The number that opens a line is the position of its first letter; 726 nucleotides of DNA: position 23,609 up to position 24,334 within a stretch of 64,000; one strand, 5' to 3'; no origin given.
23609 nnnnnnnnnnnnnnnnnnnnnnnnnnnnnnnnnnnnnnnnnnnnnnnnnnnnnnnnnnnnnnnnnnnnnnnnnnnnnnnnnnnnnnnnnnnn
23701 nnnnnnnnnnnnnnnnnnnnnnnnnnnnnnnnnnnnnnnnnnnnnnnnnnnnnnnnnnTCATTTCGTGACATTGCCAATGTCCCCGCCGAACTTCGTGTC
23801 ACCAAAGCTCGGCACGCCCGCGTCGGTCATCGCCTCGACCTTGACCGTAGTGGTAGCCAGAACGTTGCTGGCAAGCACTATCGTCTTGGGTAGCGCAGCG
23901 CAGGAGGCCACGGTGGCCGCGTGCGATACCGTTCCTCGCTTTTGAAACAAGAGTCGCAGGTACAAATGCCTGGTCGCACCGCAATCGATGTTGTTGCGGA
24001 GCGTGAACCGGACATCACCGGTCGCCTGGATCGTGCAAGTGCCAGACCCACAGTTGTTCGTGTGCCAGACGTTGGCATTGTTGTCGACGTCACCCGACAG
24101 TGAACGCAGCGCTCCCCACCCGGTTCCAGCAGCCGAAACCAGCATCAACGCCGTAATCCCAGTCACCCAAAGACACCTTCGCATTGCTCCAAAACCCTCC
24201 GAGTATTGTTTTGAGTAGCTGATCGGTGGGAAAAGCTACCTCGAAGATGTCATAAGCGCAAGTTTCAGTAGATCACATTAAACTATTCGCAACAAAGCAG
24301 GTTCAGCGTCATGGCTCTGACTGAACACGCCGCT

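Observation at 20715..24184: Five-gene MacB-type ABC cassette led by two family-less exported proteins: candidate secreted-factor/export-immunity or mechanotransmission system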

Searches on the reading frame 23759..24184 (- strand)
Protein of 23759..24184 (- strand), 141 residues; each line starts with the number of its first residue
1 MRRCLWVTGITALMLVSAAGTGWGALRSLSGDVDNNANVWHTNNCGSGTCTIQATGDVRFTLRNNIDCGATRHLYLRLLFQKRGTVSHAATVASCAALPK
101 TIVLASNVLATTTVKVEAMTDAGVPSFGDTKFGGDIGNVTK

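Call 3: search_protein_families(library=pfam, proteins=[window:23759-24184:-], max_evalue=1)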
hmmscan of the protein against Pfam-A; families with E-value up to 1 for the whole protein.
window:23759-24184:- (141 aa): 0 families

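Call 5: find_homologous_proteins(query=window:23759-24184:-, max_evalue=0.01)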
Query window:23759-24184:- (141 aa): 2 proteins with E <= 0.01 among 29 candidates.
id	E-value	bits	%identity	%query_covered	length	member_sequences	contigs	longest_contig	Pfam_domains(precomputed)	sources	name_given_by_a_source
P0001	1.6e-87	308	100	100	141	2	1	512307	-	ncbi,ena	-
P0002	2.5e-40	156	84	62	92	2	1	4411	-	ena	-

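Call 6: search_protein_families(library=ncbifam, proteins=[window:23759-24184:-], max_evalue=1)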
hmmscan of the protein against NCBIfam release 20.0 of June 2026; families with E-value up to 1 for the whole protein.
window:23759-24184:- (141 aa): 0 families

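Call 7: find_encoding_contigs(protein=P0002, flank=10000, max_places=6)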
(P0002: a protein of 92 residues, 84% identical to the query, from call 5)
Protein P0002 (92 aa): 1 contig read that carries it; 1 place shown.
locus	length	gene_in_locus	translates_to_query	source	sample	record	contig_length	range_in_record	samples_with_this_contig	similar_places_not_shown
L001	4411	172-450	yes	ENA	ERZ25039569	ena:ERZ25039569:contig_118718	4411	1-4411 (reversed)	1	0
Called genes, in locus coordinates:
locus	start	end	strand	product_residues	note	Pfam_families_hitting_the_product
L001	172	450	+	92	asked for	-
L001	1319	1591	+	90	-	-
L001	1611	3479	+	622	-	PF00005:ABC_tran, PF02687:FtsX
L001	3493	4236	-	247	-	PF00528:BPD_transp_1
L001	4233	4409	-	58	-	?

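Call 8: find_encoding_contigs(protein=P0001, flank=6000, max_places=4)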
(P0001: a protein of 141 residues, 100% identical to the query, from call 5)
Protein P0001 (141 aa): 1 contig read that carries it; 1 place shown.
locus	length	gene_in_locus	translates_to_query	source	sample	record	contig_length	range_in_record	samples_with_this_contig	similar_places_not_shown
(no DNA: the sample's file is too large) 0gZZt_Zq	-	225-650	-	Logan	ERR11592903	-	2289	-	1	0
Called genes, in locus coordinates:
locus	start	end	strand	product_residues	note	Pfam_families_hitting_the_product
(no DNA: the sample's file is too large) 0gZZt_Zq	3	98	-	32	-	?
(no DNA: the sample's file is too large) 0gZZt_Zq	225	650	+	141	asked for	-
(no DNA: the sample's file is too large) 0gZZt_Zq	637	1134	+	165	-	-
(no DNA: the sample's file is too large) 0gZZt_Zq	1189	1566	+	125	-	-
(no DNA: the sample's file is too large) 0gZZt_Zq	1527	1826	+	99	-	-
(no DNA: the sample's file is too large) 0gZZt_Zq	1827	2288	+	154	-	?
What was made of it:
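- A contig assembled separately (Logan) from reads of run ERR11592903 has the same split, 125 + 99 aa (call 8).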

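Call 38: search_protein_representatives(protein=window:23759-24184:-)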
Query: 141 residues. Proteins with E-value up to 0.001 (for the whole library): 4; up to 1e-10: 2; up to 1e-30: 2. The best 4 are listed.
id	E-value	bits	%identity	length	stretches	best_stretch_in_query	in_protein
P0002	7.8e-41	155.6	84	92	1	54-141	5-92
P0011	1.1e-34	135.6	50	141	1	9-139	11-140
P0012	4.4e-05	39.8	31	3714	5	97-130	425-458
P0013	1.1e-04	38.6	44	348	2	30-77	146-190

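Call 40: find_encoding_contigs(protein=P0011, flank=10000, max_places=6)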
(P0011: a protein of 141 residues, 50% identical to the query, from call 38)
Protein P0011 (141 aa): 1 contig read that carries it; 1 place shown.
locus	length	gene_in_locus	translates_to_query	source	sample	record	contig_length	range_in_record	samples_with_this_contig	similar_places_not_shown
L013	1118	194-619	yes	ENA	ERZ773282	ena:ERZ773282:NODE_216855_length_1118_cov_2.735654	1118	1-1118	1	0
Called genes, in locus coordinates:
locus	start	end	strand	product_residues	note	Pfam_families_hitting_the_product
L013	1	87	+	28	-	?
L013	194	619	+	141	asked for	-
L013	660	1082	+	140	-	-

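Call 42: predict_structure(protein=window:23759-24184:-)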
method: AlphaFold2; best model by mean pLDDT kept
length: 141 residues; sequences in the alignment: 1
mean_pLDDT: 41.1   pTM: 0.28
mean pLDDT of the five models: 41.1, 40.0, 34.3, 31.6, 31.1
residues with pLDDT >= 90: 0; 70-90: 0; 50-70: 12; < 50: 129
segments of 3 or more residues with pLDDT < 50: 1-7, 9-51, 53-59, 61-73, 81-101, 103-115, 121-141
pLDDT, mean of each block of 10 residues (from residue 1): 43 40 32 32 36 48 44 49 42 47 44 49 38 32 31
secondary structure, 60 per line:
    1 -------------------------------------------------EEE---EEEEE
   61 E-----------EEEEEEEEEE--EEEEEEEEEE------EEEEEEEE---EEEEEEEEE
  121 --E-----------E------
elements in order: E50-52 E56-61 E73-82 E85-94 E101-108 E112-120
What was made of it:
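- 23759..24184 (-): g1: small Sec-signal protein, 141 aa, four conserved Cys, predicted all-beta. It is the lineage-specific occupant of the variable first position. The single-sequence AF2 model has beta strands only and low confidence (call 42).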

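Call 70: search_solved_structures(query=A6, max_evalue=10)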
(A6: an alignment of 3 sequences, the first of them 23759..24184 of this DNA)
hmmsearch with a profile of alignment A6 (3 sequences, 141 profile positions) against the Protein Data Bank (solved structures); distinct sequences matched with E-value up to 10: 0.
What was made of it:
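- It has no similarity to Lactococcin_972, SDP or any bacteriocin family (calls 3, 6, 70).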

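Call 71: search_protein_families(library=padloc, proteins=[window:23759-24184:-], max_evalue=0.1)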
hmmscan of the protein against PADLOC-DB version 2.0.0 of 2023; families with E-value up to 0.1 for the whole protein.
window:23759-24184:- (141 aa): 0 families

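Call 86: search_protein_families(library=pfam, proteins=[P0013, P0012, P0011], max_evalue=0.01)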
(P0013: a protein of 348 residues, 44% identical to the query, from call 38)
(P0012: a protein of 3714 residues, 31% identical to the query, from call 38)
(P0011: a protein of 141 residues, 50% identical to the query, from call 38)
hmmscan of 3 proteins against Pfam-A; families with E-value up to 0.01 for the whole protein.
P0013 (348 aa): 5 families
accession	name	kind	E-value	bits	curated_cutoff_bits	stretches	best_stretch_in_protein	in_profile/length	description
PF16378.10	DUF4988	-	2e-06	28.2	30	0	27-72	23-67/183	Domain of unknown function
PF18911.6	PKD_4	-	0.0023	18.4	27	0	138-169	38-65/85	PKD domain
PF07484.17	Collar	-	0.0029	18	24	0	40-58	1-19/57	Phage Tail Collar Domain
PF02579.22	Nitro_FeMo-Co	-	0.0071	17.1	26.3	0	57-103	18-66/94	Dinitrogenase iron-molybdenum cofactor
PF20579.4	LapA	-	0.0093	16.8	27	0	111-155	6-51/99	LapA domain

P0012 (3714 aa): 7 families
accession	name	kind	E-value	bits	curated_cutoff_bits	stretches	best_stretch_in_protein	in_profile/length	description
PF01030.30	Recep_L_domain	-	1.3e-75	251.1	21.8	4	2201-2311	5-104/112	Receptor L domain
PF23598.1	LRR_14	-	5.6e-21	75.1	40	0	183-313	109-243/353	Leucine-rich repeat region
PF18962.6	Por_Secre_tail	-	3.2e-12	47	27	1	3644-3708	1-70/75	Secretion system C-terminal sorting domain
PF05186.18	Dpy-30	-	6.4e-09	35.8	22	0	2907-2926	15-34/42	Dpy-30 motif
PF23319.1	CobW_C_DAAF9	-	2.1e-08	34.4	27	0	876-897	29-50/69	DAAF9 CobW_C-like domain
PF21629.2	Bleomycin_resist_prot_dom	-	3.5e-06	27.7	27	0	2851-2877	24-50/63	Bleomycin resistance protein domain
PF10246.15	MRP-S35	-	4.3e-06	27.1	25.1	0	745-779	10-44/105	Mitochondrial ribosomal protein MRP-S35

P0011 (141 aa): 0 families

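Call 93: find_encoding_contigs(protein=P0025, flank=10000, max_places=3)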
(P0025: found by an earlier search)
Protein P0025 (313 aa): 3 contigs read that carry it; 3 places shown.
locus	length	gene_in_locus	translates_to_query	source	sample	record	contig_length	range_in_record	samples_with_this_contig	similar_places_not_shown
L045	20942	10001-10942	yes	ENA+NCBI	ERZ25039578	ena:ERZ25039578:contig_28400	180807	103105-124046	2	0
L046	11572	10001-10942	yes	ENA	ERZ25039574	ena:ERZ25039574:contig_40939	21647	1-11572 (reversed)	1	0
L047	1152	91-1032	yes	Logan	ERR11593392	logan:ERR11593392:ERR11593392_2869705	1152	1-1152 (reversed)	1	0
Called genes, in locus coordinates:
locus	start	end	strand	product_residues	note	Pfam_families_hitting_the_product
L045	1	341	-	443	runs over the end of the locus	PF05977:MFS_3, PF07690:MFS_1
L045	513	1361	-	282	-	PF00753:Lactamase_B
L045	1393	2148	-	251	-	PF01037:AsnC_trans_reg (weak), PF22482:AsnC_trans_reg_3 (weak), PF13404:HTH_AsnC-type, PF13412:HTH_24, PF01037:AsnC_trans_reg, PF22482:AsnC_trans_reg_3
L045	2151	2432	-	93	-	PF13404:HTH_AsnC-type, PF13412:HTH_24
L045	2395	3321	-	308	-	-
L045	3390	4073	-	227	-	PF00491:Arginase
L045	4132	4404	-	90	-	-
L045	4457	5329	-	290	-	-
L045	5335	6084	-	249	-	PF00324:AA_permease (weak), PF13520:AA_permease_2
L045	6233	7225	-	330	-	PF01425:Amidase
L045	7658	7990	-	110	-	PF01266:DAO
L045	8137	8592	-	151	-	PF01266:DAO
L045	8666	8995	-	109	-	PF00462:Glutaredoxin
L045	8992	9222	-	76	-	PF01722:BolA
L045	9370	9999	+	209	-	PF04298:Zn_peptidase_2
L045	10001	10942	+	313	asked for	PF01068:DNA_ligase_A_M, PF04679:DNA_ligase_A_C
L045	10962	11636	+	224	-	PF00005:ABC_tran, PF13304:AAA_21 (faint)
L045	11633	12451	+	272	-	PF00528:BPD_transp_1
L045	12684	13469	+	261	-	PF09084:NMT1, PF12974:Phosphonate-bd (weak)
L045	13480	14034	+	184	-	PF02622:DUF179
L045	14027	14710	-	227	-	-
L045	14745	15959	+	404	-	PF00155:Aminotran_1_2, PF01041:DegT_DnrJ_EryC1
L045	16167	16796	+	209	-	PF09335:VTT_dom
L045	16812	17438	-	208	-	-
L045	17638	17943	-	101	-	-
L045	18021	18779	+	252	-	PF01784:DUF34_NIF3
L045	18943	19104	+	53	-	-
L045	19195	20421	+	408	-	PF02113:Peptidase_S13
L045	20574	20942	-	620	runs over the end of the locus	PF22745:Nlig-Ia, PF01653:DNA_ligase_aden, PF03120:OB_DNA_ligase, PF03119:DNA_ligase_ZBD, PF14520:HHH_5 (faint), PF12826:HHH_2, PF00633:HHH (weak)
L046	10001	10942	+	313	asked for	PF01068:DNA_ligase_A_M, PF04679:DNA_ligase_A_C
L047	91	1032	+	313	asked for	PF01068:DNA_ligase_A_M, PF04679:DNA_ligase_A_C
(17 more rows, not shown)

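Call 94: find_encoding_contigs(protein=P0022, flank=10000, max_places=3)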
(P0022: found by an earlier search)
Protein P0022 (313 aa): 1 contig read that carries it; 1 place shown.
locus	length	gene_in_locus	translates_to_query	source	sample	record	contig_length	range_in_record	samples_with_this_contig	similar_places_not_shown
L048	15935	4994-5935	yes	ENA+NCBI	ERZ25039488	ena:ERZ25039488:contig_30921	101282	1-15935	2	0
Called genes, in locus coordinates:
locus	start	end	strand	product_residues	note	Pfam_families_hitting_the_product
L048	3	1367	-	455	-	?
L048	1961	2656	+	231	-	-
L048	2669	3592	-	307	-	PF01266:DAO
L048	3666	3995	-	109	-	PF00462:Glutaredoxin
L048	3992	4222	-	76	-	PF01722:BolA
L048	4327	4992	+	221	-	PF04298:Zn_peptidase_2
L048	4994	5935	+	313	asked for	PF01068:DNA_ligase_A_M, PF04679:DNA_ligase_A_C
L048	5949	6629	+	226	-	PF00005:ABC_tran, PF13304:AAA_21 (faint)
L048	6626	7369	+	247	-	PF00528:BPD_transp_1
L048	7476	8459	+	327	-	PF09084:NMT1, PF12974:Phosphonate-bd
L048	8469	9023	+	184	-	PF02622:DUF179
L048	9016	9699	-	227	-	-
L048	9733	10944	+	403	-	PF00155:Aminotran_1_2, PF01041:DegT_DnrJ_EryC1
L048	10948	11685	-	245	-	PF01061:ABC2_membrane, PF12679:ABC2_membrane_2, PF12698:ABC2_membrane_3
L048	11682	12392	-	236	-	PF00005:ABC_tran, PF13304:AAA_21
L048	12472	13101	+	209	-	PF09335:VTT_dom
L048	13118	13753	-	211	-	-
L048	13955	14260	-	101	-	-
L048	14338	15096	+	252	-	PF01784:DUF34_NIF3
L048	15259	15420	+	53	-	-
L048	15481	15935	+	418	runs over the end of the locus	PF02113:Peptidase_S13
